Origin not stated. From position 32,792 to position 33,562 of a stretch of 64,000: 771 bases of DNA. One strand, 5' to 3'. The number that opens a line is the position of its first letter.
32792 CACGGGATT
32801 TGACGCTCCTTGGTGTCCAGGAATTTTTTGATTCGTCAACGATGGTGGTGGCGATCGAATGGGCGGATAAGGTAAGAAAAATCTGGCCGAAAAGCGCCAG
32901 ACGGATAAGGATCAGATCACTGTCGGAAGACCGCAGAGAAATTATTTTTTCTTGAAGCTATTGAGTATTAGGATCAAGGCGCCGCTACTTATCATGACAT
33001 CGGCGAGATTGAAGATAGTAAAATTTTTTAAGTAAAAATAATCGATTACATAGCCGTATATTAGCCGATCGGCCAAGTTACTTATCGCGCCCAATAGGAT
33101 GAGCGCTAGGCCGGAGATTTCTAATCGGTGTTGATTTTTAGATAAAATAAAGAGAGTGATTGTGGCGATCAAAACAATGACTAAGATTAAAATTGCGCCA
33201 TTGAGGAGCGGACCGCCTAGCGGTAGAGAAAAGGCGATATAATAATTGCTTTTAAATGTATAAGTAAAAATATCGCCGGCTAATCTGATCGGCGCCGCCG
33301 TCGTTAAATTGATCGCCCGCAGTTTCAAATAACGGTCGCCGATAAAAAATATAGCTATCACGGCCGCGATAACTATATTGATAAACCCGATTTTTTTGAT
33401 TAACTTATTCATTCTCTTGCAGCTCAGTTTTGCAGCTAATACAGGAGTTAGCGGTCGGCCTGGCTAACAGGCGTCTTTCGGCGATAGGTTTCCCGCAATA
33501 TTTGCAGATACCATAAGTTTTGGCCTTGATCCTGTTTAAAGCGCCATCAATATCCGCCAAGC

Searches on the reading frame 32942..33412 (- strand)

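Call 57: search_protein_families(library=pfam, proteins=[window:32942-33412:-], max_evalue=0.001)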
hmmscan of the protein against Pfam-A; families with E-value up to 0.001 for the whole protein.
window:32942-33412:- (156 aa): 1 family
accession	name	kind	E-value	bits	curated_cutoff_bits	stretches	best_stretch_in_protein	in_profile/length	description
PF01252.23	Peptidase_A8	-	2.2e-23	83.5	25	1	18-153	1-141/142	Signal peptidase (SPase) II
